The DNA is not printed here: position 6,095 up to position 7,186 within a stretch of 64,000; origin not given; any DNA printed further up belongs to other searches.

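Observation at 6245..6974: Orphan LuxR-type response regulator whose phospho-acceptor Asp is Gly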

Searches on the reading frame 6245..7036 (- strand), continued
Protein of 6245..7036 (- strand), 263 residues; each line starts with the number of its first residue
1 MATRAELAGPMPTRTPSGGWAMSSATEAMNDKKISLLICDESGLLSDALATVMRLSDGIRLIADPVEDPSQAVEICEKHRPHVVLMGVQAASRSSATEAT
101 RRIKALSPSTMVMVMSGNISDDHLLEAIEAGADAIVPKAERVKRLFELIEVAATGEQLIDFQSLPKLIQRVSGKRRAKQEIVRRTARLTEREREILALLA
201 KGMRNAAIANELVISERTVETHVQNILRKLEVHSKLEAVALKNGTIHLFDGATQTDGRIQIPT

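Call 29: find_homologous_proteins(query=A3, max_evalue=1e-10)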
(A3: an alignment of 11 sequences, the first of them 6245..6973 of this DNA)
Query A3 (11 sequences) (242 aa, profile of the alignment): 3461 proteins with E <= 1e-10 among 8000 candidates; the best 120 are listed.
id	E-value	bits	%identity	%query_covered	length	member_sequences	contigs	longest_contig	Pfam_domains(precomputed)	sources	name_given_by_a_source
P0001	3.9e-99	349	98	100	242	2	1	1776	PF00196.26,PF08281.19,PF00072.31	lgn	-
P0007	3.0e-95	336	51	88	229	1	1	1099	PF00196.26,PF08281.19,PF00072.31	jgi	jgi:DNA-binding NarL/FixJ family response regulator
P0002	3.7e-95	336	69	89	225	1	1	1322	PF00196.26,PF08281.19,PF00072.31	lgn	-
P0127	4.1e-95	335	45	89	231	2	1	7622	PF00196.26,PF00072.31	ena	-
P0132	1.6e-89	317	43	90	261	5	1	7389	PF00196.26,PF08281.19,PF00072.31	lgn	-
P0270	1.2e-88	314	43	90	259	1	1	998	PF00196.26,PF00072.31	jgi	jgi:DNA-binding NarL/FixJ family response regulator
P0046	2.0e-88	314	49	86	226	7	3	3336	PF00196.26,PF08281.19,PF00072.31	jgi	jgi:RNA polymerase sigma factor (sigma-70 family)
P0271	5.9e-87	309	44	96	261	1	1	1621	PF00196.26,PF08281.19,PF00072.31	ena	-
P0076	1.2e-86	308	47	90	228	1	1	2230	PF00196.26,PF08281.19,PF00072.31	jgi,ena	-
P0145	4.2e-86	306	37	90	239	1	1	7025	PF00196.26,PF08281.19,PF00072.31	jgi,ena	jgi:DNA-binding NarL/FixJ family response regulator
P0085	2.2e-85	304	46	90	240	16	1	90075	PF08279.19,PF00196.26,PF00072.31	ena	-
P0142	6.8e-85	302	41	87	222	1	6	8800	PF00196.26,PF00072.31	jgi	jgi:DNA-binding NarL/FixJ family response regulator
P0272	1.5e-84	301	42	89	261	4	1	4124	PF00196.26,PF00072.31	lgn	-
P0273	1.3e-83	298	40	87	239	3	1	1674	PF00196.26,PF08281.19,PF00072.31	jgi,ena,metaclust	metaclust:\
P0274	2.9e-83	297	37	90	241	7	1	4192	PF00196.26,PF08281.19,PF00072.31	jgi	jgi:DNA-binding NarL/FixJ family response regulator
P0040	8.0e-83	295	48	86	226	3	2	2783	PF00196.26,PF00072.31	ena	-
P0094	8.0e-83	295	46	86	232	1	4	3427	PF00196.26,PF08281.19,PF00072.31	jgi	jgi:DNA-binding NarL/FixJ family response regulator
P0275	1.3e-82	295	37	87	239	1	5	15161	PF00196.26,PF08281.19,PF00072.31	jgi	jgi:DNA-binding NarL/FixJ family response regulator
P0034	1.9e-82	294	48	86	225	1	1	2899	PF00196.26,PF00072.31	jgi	jgi:DNA-binding NarL/FixJ family response regulator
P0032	2.0e-82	294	48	86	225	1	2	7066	PF00196.26,PF00072.31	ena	-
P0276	2.0e-82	294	43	88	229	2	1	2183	PF00196.26,PF00072.31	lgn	-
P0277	2.5e-82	294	47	88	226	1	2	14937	PF00196.26,PF08281.19,PF00072.31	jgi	jgi:DNA-binding NarL/FixJ family response regulator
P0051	2.8e-82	293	49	86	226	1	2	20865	PF00196.26,PF08281.19,PF00072.31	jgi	jgi:DNA-binding NarL/FixJ family response regulator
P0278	5.8e-82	292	43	86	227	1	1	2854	PF00196.26,PF08281.19,PF00072.31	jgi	jgi:DNA-binding NarL/FixJ family response regulator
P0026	6.2e-82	292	49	86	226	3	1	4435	PF00196.26,PF08281.19,PF00072.31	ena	-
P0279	1.6e-81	291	38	87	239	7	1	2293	PF00196.26,PF08281.19,PF00072.31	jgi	jgi:DNA-binding NarL/FixJ family response regulator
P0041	5.3e-81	289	48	86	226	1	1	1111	PF00196.26,PF08281.19,PF00072.31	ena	-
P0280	6.0e-81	289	47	86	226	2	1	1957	PF00196.26,PF08281.19,PF00072.31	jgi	jgi:DNA-binding NarL/FixJ family response regulator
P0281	7.3e-81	289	46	88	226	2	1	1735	PF00196.26,PF00072.31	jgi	-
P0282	1.1e-80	288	46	87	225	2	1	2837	PF00196.26,PF08281.19,PF00072.31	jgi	jgi:DNA-binding NarL/FixJ family response regulator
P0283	1.3e-80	288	47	89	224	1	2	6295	PF00196.26,PF08281.19,PF00072.31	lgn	-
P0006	1.4e-80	288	51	88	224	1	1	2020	PF00196.26,PF08281.19,PF00072.31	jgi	-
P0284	1.4e-80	288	47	88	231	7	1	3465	PF00196.26,PF08281.19,PF00072.31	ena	-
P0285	1.5e-80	288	47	88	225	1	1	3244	PF00196.26,PF08281.19,PF00072.31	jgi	jgi:NarL family two-component system response regulator LiaR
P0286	1.6e-80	288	45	91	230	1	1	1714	PF00196.26,PF00072.31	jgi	-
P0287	1.6e-80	288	46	88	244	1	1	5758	PF13412.13,PF00196.26,PF08281.19,PF00072.31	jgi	jgi:DNA-binding NarL/FixJ family response regulator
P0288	1.9e-80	288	47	88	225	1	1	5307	PF00196.26,PF08281.19,PF00072.31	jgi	jgi:DNA-binding NarL/FixJ family response regulator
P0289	2.0e-80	287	47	88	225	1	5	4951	PF00196.26,PF08281.19,PF00072.31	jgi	jgi:NarL family two-component system response regulator LiaR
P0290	2.1e-80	287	46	87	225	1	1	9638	PF00196.26,PF08281.19,PF00072.31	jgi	jgi:DNA-binding NarL/FixJ family response regulator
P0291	2.1e-80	287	47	88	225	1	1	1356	PF00196.26,PF08281.19,PF00072.31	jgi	jgi:NarL family two-component system response regulator LiaR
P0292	2.1e-80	287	47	88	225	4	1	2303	PF00196.26,PF08281.19,PF00072.31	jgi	jgi:DNA-binding NarL/FixJ family response regulator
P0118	2.3e-80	287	49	88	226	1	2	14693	PF13412.13,PF13384.13,PF00196.26,PF08281.19,PF00072.31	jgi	jgi:DNA-binding NarL/FixJ family response regulator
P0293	2.4e-80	287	47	90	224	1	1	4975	PF13384.13,PF00196.26,PF04545.23,PF08281.19,PF00072.31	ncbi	-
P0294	2.4e-80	287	47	88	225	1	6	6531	PF00196.26,PF08281.19,PF00072.31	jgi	jgi:DNA-binding NarL/FixJ family response regulator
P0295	2.5e-80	287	47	86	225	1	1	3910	PF00196.26,PF08281.19,PF00072.31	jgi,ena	-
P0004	2.8e-80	287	51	88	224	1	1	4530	PF00196.26,PF08281.19,PF00072.31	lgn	-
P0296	2.9e-80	287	47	88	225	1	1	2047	PF00196.26,PF08281.19,PF00072.31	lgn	-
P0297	3.1e-80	287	47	88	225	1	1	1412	PF00196.26,PF08281.19,PF00072.31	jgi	jgi:two-component system, NarL family, response regulator LiaR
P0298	3.2e-80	287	48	88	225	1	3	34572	PF13412.13,PF13384.13,PF00196.26,PF08281.19,PF00072.31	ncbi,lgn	-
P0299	3.2e-80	287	47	88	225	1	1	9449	PF00196.26,PF08281.19,PF00072.31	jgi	jgi:DNA-binding NarL/FixJ family response regulator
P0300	3.3e-80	287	47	88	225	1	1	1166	PF00196.26,PF08281.19,PF00072.31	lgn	-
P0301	3.3e-80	287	47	88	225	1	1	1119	PF00196.26,PF08281.19,PF00072.31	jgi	jgi:DNA-binding NarL/FixJ family response regulator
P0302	3.7e-80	287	46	88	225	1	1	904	PF13412.13,PF13384.13,PF00196.26,PF08281.19,PF00072.31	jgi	jgi:DNA-binding NarL/FixJ family response regulator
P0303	3.8e-80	287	45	90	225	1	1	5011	PF13412.13,PF13384.13,PF00196.26,PF08281.19,PF00072.31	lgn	-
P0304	3.9e-80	286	47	88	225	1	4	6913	PF00196.26,PF08281.19,PF00072.31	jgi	jgi:two-component system, NarL family, response regulator LiaR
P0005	4.0e-80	286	51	88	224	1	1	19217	PF00196.26,PF08281.19,PF00072.31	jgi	-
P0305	4.0e-80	286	47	86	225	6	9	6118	PF13936.13,PF00196.26,PF08281.19,PF00072.31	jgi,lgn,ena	-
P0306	4.1e-80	286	47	88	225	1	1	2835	PF00196.26,PF08281.19,PF00072.31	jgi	jgi:DNA-binding NarL/FixJ family response regulator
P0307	4.1e-80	286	47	88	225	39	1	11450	PF13412.13,PF13384.13,PF00196.26,PF08281.19,PF00072.31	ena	-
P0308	4.4e-80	286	47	86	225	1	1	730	PF00196.26,PF08281.19,PF00072.31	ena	-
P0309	4.5e-80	286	46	90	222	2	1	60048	PF00196.26,PF08281.19,PF00072.31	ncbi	ncbi:MAG: response regulator transcription factor [Actinomycetota bacterium]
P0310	4.7e-80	286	46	90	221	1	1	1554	PF00196.26,PF00072.31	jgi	jgi:DNA-binding NarL/FixJ family response regulator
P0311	5.4e-80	286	47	88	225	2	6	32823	PF13412.13,PF13384.13,PF00196.26,PF08281.19,PF00072.31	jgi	jgi:NarL family two-component system response regulator LiaR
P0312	6.1e-80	286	47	88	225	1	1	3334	PF00196.26,PF08281.19,PF00072.31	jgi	jgi:DNA-binding NarL/FixJ family response regulator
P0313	6.2e-80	286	47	88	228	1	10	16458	PF00196.26,PF08281.19,PF00072.31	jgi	jgi:DNA-binding NarL/FixJ family response regulator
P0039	6.3e-80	286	48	88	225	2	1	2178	PF00196.26,PF08281.19,PF00072.31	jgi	jgi:DNA-binding NarL/FixJ family response regulator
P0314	7.3e-80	286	47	89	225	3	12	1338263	PF00196.26,PF08281.19,PF00072.31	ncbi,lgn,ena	-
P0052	7.3e-80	286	48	89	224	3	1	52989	PF13384.13,PF00196.26,PF08281.19,PF00072.31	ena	-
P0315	8.1e-80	285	46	91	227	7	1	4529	PF00196.26,PF08281.19,PF00072.31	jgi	jgi:NarL family two-component system response regulator LiaR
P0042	8.5e-80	285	48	90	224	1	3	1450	PF13412.13,PF00196.26,PF08281.19,PF00072.31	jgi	jgi:RNA polymerase sigma factor (sigma-70 family)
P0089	9.0e-80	285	48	89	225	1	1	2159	PF00196.26,PF08281.19,PF00072.31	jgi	jgi:DNA-binding NarL/FixJ family response regulator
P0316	9.1e-80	285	47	89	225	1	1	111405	PF00196.26,PF08281.19,PF00072.31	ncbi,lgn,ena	-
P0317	9.3e-80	285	46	89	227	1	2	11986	PF00196.26,PF08281.19,PF00072.31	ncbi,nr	ncbi:MAG: response regulator transcription factor [Actinomycetota bacterium]|nr:response regulator t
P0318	1.2e-79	285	44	87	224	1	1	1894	PF00196.26,PF08281.19,PF00072.31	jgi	jgi:two-component system NarL family response regulator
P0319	1.2e-79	285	47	89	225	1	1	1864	PF00196.26,PF08281.19,PF00072.31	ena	-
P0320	1.2e-79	285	47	89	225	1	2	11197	PF00196.26,PF08281.19,PF00072.31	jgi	jgi:DNA-binding NarL/FixJ family response regulator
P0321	1.2e-79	285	46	88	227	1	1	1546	PF00196.26,PF08281.19,PF00072.31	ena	-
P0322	1.5e-79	285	47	91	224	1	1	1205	PF13384.13,PF00196.26,PF08281.19,PF00072.31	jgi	jgi:DNA-binding NarL/FixJ family response regulator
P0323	1.5e-79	285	47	88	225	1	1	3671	PF00196.26,PF08281.19,PF00072.31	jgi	jgi:NarL family two-component system response regulator LiaR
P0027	1.7e-79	284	48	88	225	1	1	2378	PF00196.26,PF08281.19,PF00072.31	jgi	jgi:DNA-binding NarL/FixJ family response regulator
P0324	1.8e-79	284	47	89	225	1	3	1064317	PF00196.26,PF08281.19,PF00072.31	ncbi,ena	-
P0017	1.9e-79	284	50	88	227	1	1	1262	PF00196.26,PF08281.19,PF00072.31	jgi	jgi:DNA-binding NarL/FixJ family response regulator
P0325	1.9e-79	284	47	88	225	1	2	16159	PF00196.26,PF08281.19,PF00072.31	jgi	jgi:NarL family two-component system response regulator LiaR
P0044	1.9e-79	284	48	90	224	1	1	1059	PF13412.13,PF00196.26,PF08281.19,PF00072.31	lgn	-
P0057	2.0e-79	284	48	90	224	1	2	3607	PF13412.13,PF00196.26,PF08281.19,PF00072.31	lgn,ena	-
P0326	2.2e-79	284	46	88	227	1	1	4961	PF13412.13,PF00196.26,PF08281.19,PF00072.31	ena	-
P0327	2.5e-79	284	46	91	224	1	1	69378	PF00196.26,PF08281.19,PF00072.31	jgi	jgi:DNA-binding NarL/FixJ family response regulator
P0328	2.5e-79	284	44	88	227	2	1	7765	PF00196.26,PF00072.31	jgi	jgi:DNA-binding NarL/FixJ family response regulator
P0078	2.7e-79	284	48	90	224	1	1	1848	PF13412.13,PF13384.13,PF00196.26,PF08281.19,PF00072.31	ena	-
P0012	2.8e-79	284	50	88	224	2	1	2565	PF00196.26,PF08281.19,PF00072.31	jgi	-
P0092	2.8e-79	284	49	88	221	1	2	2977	PF00196.26,PF08281.19,PF00072.31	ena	-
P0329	3.1e-79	284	47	90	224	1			PF00196.26,PF08281.19,PF00072.31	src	-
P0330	3.1e-79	284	44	91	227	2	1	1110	PF00196.26,PF08281.19,PF00072.31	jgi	jgi:DNA-binding NarL/FixJ family response regulator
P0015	3.2e-79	283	51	86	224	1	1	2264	PF00196.26,PF08281.19,PF00072.31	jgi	jgi:DNA-binding NarL/FixJ family response regulator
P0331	3.3e-79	283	45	87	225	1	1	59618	PF00196.26,PF08281.19,PF00072.31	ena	-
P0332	3.3e-79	283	45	87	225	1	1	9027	PF00196.26,PF08281.19,PF00072.31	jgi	jgi:DNA-binding NarL/FixJ family response regulator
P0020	3.3e-79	283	48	90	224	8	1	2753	PF00196.26,PF08281.19,PF00072.31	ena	-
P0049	3.4e-79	283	48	90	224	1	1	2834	PF13412.13,PF00196.26,PF08281.19,PF00072.31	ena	-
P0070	3.5e-79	283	48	90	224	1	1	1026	PF13412.13,PF13384.13,PF00196.26,PF08281.19,PF00072.31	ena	-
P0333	3.6e-79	283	47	89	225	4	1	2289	PF00196.26,PF08281.19,PF00072.31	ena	-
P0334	3.7e-79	283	45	87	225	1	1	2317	PF00196.26,PF08281.19,PF00072.31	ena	-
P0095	3.9e-79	283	49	86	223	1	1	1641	PF00196.26,PF08281.19,PF00072.31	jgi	jgi:DNA-binding NarL/FixJ family response regulator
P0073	4.1e-79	283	48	90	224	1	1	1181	PF13412.13,PF13384.13,PF00196.26,PF08281.19,PF00072.31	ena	-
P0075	4.2e-79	283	48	90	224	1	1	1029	PF00196.26,PF08281.19,PF00072.31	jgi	jgi:DNA-binding NarL/FixJ family response regulator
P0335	4.3e-79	283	46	88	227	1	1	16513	PF00196.26,PF08281.19,PF00072.31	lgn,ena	-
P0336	4.3e-79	283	46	89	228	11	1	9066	PF00196.26,PF08281.19,PF00072.31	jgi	jgi:DNA-binding NarL/FixJ family response regulator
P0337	4.4e-79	283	47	88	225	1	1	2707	PF00196.26,PF08281.19,PF00072.31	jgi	jgi:NarL family two-component system response regulator LiaR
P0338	4.5e-79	283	45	90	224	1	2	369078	PF00196.26,PF08281.19,PF00072.31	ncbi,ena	-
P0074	4.8e-79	283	48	90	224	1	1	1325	PF13412.13,PF13384.13,PF00196.26,PF08281.19,PF00072.31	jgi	-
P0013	5.0e-79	283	50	88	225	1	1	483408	PF00196.26,PF08281.19,PF00072.31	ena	-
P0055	5.1e-79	283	47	88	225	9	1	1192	PF00196.26,PF08281.19,PF00072.31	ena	-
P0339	5.1e-79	283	46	90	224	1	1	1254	PF00196.26,PF08281.19,PF00072.31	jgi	jgi:DNA-binding NarL/FixJ family response regulator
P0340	5.1e-79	283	46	89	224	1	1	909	PF00196.26,PF08281.19,PF00072.31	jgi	jgi:DNA-binding NarL/FixJ family response regulator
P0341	5.7e-79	283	46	89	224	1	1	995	PF00196.26,PF08281.19,PF00072.31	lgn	-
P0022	5.7e-79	283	48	86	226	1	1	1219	PF00196.26,PF00072.31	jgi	jgi:DNA-binding NarL/FixJ family response regulator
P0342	5.8e-79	283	47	90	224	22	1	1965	PF13384.13,PF00196.26,PF08281.19,PF00072.31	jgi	jgi:NarL family two-component system response regulator LiaR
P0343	5.8e-79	283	44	91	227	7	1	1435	PF00196.26,PF08281.19,PF00072.31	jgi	jgi:DNA-binding NarL/FixJ family response regulator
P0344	6.0e-79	283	45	90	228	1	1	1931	PF00196.26,PF08281.19,PF00072.31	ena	-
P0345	6.9e-79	282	46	91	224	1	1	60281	PF00196.26,PF08281.19,PF00072.31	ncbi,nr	ncbi:MAG: response regulator transcription factor [Actinomycetota bacterium]|nr:response regulator t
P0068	7.0e-79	282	48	90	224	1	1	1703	PF13412.13,PF13384.13,PF00196.26,PF08281.19,PF00072.31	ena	-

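Call 31: find_encoding_contigs(protein=P0275, flank=8000, max_places=3)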
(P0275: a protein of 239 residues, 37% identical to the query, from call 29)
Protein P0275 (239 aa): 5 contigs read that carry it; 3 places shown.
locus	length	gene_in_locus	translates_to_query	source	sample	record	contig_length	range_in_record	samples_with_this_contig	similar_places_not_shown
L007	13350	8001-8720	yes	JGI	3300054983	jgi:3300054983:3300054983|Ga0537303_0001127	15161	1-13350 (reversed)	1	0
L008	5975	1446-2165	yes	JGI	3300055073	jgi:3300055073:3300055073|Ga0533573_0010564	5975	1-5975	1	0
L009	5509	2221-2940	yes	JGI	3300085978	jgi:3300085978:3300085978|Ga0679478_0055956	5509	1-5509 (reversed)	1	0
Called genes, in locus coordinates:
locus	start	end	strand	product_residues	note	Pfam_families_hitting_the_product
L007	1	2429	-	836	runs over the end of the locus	PF15902:Sortilin-Vps10 (faint)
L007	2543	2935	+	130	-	PF13452:FAS1_DH_region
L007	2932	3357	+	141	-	PF01575:MaoC_dehydratas, PF13452:FAS1_DH_region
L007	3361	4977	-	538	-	-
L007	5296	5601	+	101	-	-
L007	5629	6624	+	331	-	PF02357:NusG, PF00467:KOW (weak)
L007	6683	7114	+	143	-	PF03946:Ribosomal_L11_N, PF00298:Ribosomal_L11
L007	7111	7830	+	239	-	PF00687:Ribosomal_L1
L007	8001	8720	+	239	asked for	PF00072:Response_reg, PF08281:Sigma70_r4_2 (weak), PF00196:GerE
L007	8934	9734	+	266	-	PF00535:Glycos_transf_2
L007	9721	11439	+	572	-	PF04138:GtrA_DPMS_TM, PF27840:ScmC (weak), PF07475:Hpr_kinase_C (faint)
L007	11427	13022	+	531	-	PF02366:PMT, PF13231:PMT_2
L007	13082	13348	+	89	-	?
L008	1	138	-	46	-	?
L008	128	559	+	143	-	PF03946:Ribosomal_L11_N, PF00298:Ribosomal_L11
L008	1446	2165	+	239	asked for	PF00072:Response_reg, PF08281:Sigma70_r4_2 (weak), PF00196:GerE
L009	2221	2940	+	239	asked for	PF00072:Response_reg, PF08281:Sigma70_r4_2 (weak), PF00196:GerE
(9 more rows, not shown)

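Call 32: find_encoding_contigs(protein=P0142, flank=8000, max_places=3)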
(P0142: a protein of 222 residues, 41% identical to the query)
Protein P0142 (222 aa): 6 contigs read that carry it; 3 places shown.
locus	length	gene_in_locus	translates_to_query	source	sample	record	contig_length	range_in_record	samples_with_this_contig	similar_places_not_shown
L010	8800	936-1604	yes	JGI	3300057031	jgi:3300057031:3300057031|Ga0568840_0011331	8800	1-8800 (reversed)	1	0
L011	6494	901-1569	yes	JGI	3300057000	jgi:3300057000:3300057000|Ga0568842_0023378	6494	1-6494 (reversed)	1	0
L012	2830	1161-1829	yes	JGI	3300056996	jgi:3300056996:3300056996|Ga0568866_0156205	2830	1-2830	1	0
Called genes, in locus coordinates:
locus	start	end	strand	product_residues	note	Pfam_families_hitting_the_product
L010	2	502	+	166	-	?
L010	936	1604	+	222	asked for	PF00072:Response_reg (weak), PF00196:GerE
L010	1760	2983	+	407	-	-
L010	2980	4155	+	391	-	PF01041:DegT_DnrJ_EryC1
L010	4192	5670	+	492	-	PF13727:CoA_binding_3, PF04321:RmlD_sub_bind, PF01073:3Beta_HSD, PF01370:Epimerase, PF02719:Polysacc_synt_2, PF16363:GDP_Man_Dehyd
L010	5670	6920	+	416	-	PF13439:Glyco_transf_4, PF13477:Glyco_trans_4_2, PF13579:Glyco_trans_4_4, PF00534:Glycos_transf_1, PF13692:Glyco_trans_1_4, PF13524:Glyco_trans_1_2 (weak)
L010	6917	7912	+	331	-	-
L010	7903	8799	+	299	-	?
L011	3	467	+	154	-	?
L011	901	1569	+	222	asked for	PF00072:Response_reg (weak), PF00196:GerE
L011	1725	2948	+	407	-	-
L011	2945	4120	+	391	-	PF01041:DegT_DnrJ_EryC1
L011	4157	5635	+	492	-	PF13727:CoA_binding_3, PF04321:RmlD_sub_bind, PF01073:3Beta_HSD, PF01370:Epimerase, PF02719:Polysacc_synt_2, PF16363:GDP_Man_Dehyd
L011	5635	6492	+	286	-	?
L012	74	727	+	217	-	-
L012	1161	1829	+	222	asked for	PF00072:Response_reg (weak), PF00196:GerE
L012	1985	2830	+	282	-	?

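Call 33: find_encoding_contigs(protein=P0132, flank=8000, max_places=3)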
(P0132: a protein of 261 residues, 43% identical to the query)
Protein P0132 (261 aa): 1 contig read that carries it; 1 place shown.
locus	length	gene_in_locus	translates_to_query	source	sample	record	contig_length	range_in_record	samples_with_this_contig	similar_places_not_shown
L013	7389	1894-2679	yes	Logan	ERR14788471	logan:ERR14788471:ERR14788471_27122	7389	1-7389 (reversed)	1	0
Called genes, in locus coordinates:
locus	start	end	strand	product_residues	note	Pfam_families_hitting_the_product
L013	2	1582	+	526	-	?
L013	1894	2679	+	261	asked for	PF00072:Response_reg (weak), PF08281:Sigma70_r4_2 (faint), PF00196:GerE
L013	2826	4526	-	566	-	PF00685:Sulfotransfer_1 (faint), PF13469:Sulfotransfer_3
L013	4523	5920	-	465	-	-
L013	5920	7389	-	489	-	?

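Call 34: find_encoding_contigs(protein=P0085, flank=8000, max_places=2)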
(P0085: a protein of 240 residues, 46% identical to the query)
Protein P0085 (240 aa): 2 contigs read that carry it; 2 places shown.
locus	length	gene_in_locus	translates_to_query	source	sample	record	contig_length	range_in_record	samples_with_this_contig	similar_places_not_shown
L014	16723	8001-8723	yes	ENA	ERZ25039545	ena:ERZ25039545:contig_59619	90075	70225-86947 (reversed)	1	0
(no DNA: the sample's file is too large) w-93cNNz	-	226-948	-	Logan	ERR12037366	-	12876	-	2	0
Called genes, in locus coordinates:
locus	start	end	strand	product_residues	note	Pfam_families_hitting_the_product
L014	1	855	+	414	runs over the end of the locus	PF00696:AA_kinase, PF01842:ACT, PF22468:ACT_9, PF13840:ACT_7, PF22468:ACT_9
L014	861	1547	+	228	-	-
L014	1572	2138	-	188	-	PF13302:Acetyltransf_3, PF00583:Acetyltransf_1, PF13420:Acetyltransf_4, PF13523:Acetyltransf_8 (faint), PF13508:Acetyltransf_7 (weak)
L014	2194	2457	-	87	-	-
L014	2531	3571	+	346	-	PF01118:Semialdhyde_dh, PF02774:Semialdhyde_dhC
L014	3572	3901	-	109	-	PF07690:MFS_1 (faint)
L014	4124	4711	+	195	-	-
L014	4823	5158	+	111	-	PF12840:HTH_20, PF01022:HTH_5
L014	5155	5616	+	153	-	PF08327:AHSA1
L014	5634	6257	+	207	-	PF00753:Lactamase_B, PF12706:Lactamase_B_2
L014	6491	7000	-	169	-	PF13527:Acetyltransf_9, PF00583:Acetyltransf_1 (weak)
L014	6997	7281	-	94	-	PF03819:MazG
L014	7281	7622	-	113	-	PF08281:Sigma70_r4_2 (weak), PF13384:HTH_23 (faint)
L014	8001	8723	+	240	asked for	PF00072:Response_reg, PF00196:GerE, PF08279:HTH_11 (faint)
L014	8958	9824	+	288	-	PF00535:Glycos_transf_2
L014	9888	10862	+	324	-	PF00535:Glycos_transf_2, PF13641:Glyco_tranf_2_3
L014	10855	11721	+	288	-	PF00535:Glycos_transf_2, PF10111:Glyco_tranf_2_2 (faint), PF13641:Glyco_tranf_2_3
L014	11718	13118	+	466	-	-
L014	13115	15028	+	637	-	-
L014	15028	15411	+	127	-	-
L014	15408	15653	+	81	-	-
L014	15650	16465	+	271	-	PF02517:Rce1-like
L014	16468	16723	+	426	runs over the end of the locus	-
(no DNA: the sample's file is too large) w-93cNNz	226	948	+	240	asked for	PF00072:Response_reg, PF00196:GerE, PF08279:HTH_11 (faint)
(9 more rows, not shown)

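Call 35: find_encoding_contigs(protein=P0127, flank=8000, max_places=2)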
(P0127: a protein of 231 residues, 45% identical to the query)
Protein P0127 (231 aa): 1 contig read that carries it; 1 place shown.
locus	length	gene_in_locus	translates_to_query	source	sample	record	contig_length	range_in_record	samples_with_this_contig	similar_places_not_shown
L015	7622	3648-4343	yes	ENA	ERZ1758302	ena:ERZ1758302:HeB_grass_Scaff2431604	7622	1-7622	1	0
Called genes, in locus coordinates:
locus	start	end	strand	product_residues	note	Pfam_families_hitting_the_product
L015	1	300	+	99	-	?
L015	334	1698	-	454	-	PF00817:IMS, PF11799:IMS_C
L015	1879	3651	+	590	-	PF13185:GAF_2, PF00512:HisKA, PF02518:HATPase_c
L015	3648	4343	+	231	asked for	PF00072:Response_reg, PF00196:GerE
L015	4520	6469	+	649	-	PF00535:Glycos_transf_2, PF10111:Glyco_tranf_2_2 (faint), PF13641:Glyco_tranf_2_3 (weak), PF00535:Glycos_transf_2, PF13641:Glyco_tranf_2_3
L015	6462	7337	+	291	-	PF00535:Glycos_transf_2, PF13641:Glyco_tranf_2_3, PF13632:Glyco_trans_2_3 (weak)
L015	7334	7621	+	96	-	?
